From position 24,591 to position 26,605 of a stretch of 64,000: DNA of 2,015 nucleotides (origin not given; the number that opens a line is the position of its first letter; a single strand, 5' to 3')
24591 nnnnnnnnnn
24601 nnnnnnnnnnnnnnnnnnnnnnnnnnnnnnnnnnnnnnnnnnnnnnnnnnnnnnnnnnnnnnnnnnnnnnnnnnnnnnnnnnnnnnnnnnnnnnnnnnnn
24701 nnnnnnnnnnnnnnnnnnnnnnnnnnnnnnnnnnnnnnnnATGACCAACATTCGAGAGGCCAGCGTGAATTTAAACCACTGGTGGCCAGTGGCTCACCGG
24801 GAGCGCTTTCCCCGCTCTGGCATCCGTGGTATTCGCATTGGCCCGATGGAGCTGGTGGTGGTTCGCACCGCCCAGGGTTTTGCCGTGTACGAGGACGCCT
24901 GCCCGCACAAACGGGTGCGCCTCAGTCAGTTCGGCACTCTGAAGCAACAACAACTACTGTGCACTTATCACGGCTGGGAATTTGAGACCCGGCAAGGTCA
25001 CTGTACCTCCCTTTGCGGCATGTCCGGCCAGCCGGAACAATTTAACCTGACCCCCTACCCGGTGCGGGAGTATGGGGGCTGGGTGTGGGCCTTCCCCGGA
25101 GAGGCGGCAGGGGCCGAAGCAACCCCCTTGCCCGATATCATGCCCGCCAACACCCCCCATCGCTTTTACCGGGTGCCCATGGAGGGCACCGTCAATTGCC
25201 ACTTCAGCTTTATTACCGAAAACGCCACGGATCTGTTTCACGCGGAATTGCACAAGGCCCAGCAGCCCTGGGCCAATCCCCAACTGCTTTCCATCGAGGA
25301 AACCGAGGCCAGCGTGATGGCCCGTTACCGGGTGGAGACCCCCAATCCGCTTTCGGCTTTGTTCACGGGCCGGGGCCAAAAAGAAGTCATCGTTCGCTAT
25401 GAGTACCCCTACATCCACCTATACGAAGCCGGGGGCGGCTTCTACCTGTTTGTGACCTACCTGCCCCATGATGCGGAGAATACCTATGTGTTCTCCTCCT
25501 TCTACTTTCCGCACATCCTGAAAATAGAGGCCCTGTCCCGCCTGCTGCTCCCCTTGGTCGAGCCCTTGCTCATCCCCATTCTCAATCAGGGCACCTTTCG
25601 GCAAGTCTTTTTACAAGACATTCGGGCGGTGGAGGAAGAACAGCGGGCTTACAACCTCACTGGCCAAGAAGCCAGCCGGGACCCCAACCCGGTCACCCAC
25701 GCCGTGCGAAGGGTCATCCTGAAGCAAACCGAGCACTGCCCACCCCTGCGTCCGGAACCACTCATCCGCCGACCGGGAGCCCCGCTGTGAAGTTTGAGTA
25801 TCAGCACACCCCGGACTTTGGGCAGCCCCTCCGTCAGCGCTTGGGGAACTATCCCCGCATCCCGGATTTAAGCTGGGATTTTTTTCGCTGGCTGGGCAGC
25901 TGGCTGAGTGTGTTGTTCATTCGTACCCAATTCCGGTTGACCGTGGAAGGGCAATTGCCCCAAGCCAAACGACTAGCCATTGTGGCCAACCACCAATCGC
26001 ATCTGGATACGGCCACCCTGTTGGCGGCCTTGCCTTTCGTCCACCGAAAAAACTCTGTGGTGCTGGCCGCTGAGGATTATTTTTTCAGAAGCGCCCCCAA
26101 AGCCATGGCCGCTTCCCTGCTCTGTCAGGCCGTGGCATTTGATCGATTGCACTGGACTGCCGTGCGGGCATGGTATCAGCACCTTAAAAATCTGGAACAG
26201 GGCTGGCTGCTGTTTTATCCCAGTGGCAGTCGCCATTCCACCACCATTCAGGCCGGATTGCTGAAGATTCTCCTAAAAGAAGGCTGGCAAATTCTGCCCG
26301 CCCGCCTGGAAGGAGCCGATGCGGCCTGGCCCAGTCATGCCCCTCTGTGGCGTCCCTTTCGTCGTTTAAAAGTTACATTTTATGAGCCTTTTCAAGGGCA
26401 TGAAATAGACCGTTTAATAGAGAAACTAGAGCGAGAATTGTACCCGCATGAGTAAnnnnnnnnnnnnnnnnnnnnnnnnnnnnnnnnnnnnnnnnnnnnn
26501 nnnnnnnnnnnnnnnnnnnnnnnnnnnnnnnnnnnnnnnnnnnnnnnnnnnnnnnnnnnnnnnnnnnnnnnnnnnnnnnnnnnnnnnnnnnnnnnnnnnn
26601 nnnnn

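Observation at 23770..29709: Translationally coupled lipid-synthesis operon with unusual membership: cdsA – Rieske oxygenase – plsC-like – CDP-alcohol phosphatidyltransferase – class V aminotransferase (– SAM methyltransferase – SDR)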

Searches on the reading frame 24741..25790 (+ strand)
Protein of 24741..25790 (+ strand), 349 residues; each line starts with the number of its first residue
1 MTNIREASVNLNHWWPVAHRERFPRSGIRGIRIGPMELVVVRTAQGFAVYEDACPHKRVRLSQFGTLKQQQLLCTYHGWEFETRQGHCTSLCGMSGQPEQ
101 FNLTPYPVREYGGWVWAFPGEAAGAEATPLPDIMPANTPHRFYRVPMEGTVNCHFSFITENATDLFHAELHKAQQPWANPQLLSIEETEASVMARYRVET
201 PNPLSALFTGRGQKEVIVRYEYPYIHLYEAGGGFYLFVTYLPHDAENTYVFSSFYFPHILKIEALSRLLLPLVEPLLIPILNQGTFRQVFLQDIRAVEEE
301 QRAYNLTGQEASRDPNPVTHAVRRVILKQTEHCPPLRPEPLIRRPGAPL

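Call 5: search_protein_families(library=pfam, proteins=[window:24741-25790:+], max_evalue=0.01)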
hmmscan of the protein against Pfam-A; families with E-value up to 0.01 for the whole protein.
window:24741-25790:+ (349 aa): 2 families
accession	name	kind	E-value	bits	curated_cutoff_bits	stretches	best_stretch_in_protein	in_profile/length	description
PF00355.32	Rieske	-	2.9e-16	59.6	20.3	1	13-91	1-78/88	Rieske [2Fe-2S] domain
PF19112.6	VanA_C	-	1.7e-05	25.5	23.5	1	151-313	1-174/193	Vanillate O-demethylase oxygenase C-terminal domain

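Call 6: search_protein_families(library=ncbifam, proteins=[window:24741-25790:+], max_evalue=0.01)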
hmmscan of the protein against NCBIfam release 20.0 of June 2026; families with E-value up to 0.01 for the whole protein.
window:24741-25790:+ (349 aa): 5 families
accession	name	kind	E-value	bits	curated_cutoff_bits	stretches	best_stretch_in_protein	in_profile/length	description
NF052579.1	BetMthstMoxSdmAMthl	equivalog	2.3e-38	132.1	600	1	4-330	8-339/351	4beta-methylsterol monooxygenase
TIGR02378.1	nirD_assim_sml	equivalog_domain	2.3e-06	27.7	74.65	1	14-116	2-102/105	nitrite reductase small subunit NirD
NF058607.1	GlBtMonoOxGbcA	equivalog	7.8e-06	24.6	670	1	30-120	73-166/420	glycine betaine monooxygenase oxygenase subunit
NF041683.1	ant_diox_AndAb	equivalog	0.00095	19.4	150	1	14-90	2-77/100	anthranilate 1,2-dioxygenase ferredoxin subunit AndAb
NF042946.1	3PPDioc_HcaE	equivalog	0.0035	16.4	830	1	13-82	38-109/450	3-phenylpropionate/cinnamic acid dioxygenase subunit alpha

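Call 18: search_solved_structures(query=window:24741-25790:+, max_evalue=0.001)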
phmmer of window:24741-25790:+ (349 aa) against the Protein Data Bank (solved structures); distinct sequences matched with E-value up to 0.001: 21.
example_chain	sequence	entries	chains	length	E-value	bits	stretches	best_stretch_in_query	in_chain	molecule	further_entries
3gb4_A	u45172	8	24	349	5.2e-15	58.8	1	12-175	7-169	DdmC | Dicamba O-demethylase, oxygenase component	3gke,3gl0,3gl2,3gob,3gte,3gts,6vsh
7fjl_A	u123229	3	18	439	2.6e-13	53.2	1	12-174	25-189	Rieske (2Fe-2S) domain protein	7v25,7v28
1z01_A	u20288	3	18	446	1.1e-10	44.7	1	11-146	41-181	2-oxo-1,2-dihydroquinoline 8-monooxygenase, oxygenase component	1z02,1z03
7fhr_A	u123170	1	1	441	1.7e-10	43.9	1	31-170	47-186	Putative Phthalate 4,5-dioxygenase, subunit alpha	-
3gcf_A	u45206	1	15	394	4e-09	39.5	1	12-185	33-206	Terminal oxygenase component of carbazole 1,9a-dioxygenase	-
6icp_A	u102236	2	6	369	9.6e-09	38.2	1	19-141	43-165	Methylxanthine N1-demethylase NdmA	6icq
6ick_A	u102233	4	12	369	9.6e-09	38.2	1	19-141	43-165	Methylxanthine N1-demethylase NdmA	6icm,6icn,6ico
7qwt_A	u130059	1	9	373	3.4e-08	36.4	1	28-197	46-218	Rieske (2Fe-2S) domain protein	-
6wn3_A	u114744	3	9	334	7.2e-08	35.3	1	10-123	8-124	SxtT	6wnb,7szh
6wnc_A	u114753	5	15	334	1.8e-07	34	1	10-124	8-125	SxtDIOX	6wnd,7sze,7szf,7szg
4nbc_A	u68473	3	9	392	2.9e-07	33.3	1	12-172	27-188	Terminal oxygenase component of carbazole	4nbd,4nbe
4nbg_A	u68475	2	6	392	3.3e-07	33.1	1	12-172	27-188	Terminal oxygenase component of carbazole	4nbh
4nb9_A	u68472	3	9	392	3.4e-07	33.1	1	12-172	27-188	Terminal oxygenase component of carbazole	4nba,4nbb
4nb8_A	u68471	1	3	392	3.4e-07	33.1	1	12-172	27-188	Terminal oxygenase component of carbazole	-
4nbf_A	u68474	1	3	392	3.4e-07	33.1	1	12-172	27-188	Terminal oxygenase component of carbazole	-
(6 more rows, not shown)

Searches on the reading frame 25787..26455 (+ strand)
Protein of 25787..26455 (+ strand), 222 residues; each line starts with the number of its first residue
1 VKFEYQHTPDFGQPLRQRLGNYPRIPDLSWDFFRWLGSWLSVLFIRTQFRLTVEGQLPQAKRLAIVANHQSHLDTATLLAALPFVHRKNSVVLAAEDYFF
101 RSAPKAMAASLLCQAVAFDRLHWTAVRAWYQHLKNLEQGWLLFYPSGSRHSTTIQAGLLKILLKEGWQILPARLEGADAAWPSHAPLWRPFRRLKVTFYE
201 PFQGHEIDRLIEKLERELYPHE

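Call 5: search_protein_families(library=pfam, proteins=[window:25787-26455:+], max_evalue=0.01)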
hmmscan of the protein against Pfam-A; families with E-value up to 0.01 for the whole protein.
window:25787-26455:+ (222 aa): 1 family
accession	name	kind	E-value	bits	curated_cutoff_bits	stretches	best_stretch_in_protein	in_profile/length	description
PF01553.26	Acyltransferase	-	5.1e-09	36.5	23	1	51-172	2-129/132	Acyltransferase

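Call 6: search_protein_families(library=ncbifam, proteins=[window:25787-26455:+], max_evalue=0.01)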
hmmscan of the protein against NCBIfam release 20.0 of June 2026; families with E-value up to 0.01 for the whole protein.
window:25787-26455:+ (222 aa): 2 families
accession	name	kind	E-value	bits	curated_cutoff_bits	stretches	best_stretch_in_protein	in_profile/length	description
TIGR00530.1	AGP_acyltrn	subfamily_domain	0.00011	21.9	102.95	1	55-172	10-127/130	1-acylglycerol-3-phosphate O-acyltransferase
NF006386.0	PRK08633.1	equivalog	0.006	14.3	1221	1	40-83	418-463/1147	acyl-[ACP]--phospholipid O-acyltransferase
